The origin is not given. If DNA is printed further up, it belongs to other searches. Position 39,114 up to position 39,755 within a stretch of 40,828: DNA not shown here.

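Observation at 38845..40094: Self-contained, tightly regulated three-gene accessory operon between lysin and attP (candidate anti-defence, defence or conversion module)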

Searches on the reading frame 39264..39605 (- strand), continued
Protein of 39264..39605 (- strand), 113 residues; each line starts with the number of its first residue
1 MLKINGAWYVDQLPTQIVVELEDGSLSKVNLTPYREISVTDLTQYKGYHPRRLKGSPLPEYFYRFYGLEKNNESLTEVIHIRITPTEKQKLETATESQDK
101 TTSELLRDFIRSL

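Call 85: fold_search(model_id=the predicted structure, library=viral)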
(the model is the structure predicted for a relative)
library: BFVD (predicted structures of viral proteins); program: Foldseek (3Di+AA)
matches with E <= 10: 600; with E <= 0.001: 1
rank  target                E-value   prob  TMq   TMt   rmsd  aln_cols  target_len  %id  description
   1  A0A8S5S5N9            2.6e-06  1.00  0.56  0.78   2.9        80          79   34  Uncharacterized protein [Myoviridae sp. cthAo37]
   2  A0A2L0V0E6            9.9e-02  0.51  0.32  0.24  12.0       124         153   12  Uncharacterized protein [Agrobacterium phage Atu_ph07]
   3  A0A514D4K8            2.4e-01  0.12  0.20  0.26  18.4       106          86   11  (no name in the UniProt tables at hand)
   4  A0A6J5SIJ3            4.4e-01  0.96  0.32  0.71   2.7        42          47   28  Ribbon-helix-helix protein, CopG [uncultured Caudovirales phage]
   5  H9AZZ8                5.3e-01  0.18  0.28  0.06  10.2        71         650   17  VP18 [Haloarcula hispanica icosahedral virus 2]
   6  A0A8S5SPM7            5.7e-01  0.07  0.20  0.10  14.2       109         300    8  Copper amine oxidase [Phage sp. ctPjm15]
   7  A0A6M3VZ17            6.1e-01  0.97  0.32  0.70   1.3        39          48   26  Putative transcriptional regulator [Metallosphaera rod-shaped virus 1]
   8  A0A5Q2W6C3            7.0e-01  0.06  0.22  0.02  15.6       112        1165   20  (no name in the UniProt tables at hand)
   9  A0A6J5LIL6            7.0e-01  0.04  0.16  0.08  15.3        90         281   12  Uncharacterized protein [uncultured Caudovirales phage]
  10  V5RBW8                8.0e-01  0.09  0.17  0.26  10.7        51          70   24  (no name in the UniProt tables at hand)
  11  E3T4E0                8.0e-01  0.09  0.17  0.10   8.5        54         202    9  Uncharacterized protein [Cafeteria roenbergensis virus (strain BV-PW1)]
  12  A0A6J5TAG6            8.0e-01  0.07  0.17  0.29   8.7        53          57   21  Uncharacterized protein [uncultured Caudovirales phage]
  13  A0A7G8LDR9            9.1e-01  0.92  0.32  0.63   1.2        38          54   32  (no name in the UniProt tables at hand)
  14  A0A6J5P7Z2            9.1e-01  0.08  0.24  0.06  12.5        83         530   17  Uncharacterized protein [uncultured Caudovirales phage]
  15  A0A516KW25            9.8e-01  0.21  0.31  0.14  10.7       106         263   14  (no name in the UniProt tables at hand)
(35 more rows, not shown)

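Call 101: search_dna_similar(query=window:39264-39605:-, collection=phages, mode=protein, max_evalue=0.001, max_rows=20)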
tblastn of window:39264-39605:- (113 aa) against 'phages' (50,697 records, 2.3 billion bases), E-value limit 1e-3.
No match.
